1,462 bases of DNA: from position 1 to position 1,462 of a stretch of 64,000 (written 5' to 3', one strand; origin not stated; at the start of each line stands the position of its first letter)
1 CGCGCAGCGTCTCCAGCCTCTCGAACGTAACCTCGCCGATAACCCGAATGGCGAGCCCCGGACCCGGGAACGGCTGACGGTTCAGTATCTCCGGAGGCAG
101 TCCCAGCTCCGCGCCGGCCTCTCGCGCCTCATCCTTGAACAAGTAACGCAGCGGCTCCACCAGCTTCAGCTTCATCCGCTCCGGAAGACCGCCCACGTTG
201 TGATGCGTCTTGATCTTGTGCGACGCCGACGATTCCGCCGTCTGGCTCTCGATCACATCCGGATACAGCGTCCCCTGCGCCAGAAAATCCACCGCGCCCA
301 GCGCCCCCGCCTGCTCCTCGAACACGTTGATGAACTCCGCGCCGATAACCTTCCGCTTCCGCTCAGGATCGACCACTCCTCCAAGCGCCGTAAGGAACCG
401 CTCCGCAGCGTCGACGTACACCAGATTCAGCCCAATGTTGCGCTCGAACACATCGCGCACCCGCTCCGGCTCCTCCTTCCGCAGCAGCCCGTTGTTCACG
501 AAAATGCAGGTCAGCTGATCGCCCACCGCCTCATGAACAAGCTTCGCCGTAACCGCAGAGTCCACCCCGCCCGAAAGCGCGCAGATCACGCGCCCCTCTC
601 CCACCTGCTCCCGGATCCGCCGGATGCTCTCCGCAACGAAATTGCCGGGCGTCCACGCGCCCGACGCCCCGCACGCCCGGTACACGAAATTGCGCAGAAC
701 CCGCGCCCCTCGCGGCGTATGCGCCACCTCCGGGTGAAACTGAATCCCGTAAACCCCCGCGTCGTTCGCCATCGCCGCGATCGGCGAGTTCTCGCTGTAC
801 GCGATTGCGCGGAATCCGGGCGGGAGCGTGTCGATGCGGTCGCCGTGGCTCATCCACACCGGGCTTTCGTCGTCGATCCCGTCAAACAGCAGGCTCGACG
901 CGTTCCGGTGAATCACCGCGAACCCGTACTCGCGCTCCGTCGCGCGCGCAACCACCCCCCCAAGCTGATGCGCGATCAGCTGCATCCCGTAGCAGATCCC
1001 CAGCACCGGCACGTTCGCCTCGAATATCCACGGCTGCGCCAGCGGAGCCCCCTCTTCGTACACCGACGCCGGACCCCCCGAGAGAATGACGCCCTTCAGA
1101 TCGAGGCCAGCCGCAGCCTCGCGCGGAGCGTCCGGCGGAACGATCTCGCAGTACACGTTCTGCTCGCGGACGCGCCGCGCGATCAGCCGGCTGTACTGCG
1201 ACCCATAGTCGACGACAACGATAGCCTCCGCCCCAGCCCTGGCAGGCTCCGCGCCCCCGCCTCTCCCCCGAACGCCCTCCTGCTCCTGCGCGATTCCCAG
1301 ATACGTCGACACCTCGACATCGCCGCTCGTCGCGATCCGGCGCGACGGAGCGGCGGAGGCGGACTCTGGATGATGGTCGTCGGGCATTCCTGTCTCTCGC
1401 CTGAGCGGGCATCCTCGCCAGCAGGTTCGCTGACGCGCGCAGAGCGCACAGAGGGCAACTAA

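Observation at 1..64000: Very strong, uniform strand asymmetry: the + strand has about twice as much C as G regardless of gene orientation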

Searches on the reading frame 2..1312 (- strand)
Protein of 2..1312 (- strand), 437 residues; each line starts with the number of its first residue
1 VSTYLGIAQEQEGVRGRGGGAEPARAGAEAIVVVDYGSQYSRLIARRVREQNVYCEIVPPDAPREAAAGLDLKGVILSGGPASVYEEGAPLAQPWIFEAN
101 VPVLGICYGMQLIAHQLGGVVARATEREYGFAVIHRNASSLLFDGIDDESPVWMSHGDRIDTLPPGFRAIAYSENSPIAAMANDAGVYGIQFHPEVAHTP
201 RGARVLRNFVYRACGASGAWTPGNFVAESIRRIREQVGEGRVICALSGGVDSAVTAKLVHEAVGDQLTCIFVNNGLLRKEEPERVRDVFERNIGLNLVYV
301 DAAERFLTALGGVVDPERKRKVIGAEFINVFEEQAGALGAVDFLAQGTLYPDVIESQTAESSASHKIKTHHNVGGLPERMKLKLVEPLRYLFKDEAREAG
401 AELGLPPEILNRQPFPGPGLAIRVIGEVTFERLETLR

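Call 13: search_protein_families(library=pfam, proteins=[window:2-1312:-])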
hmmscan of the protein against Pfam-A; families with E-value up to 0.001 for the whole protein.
window:2-1312:- (437 aa): 4 families
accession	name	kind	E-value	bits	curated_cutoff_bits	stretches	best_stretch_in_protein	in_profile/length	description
PF00117.34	GATase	-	5.6e-45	153.8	22.8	1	32-212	1-189/190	Glutamine amidotransferase class-I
PF07722.19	Peptidase_C26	-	8e-11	42.6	20.5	1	97-195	102-219/219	Peptidase C26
PF02540.23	NAD_synthase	-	3.3e-07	30.1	21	1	230-272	9-52/242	NAD synthase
PF03054.22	tRNA_Me_trans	-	6.3e-05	23.2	20.6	1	241-274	2-34/202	tRNA methyl transferase HUP domain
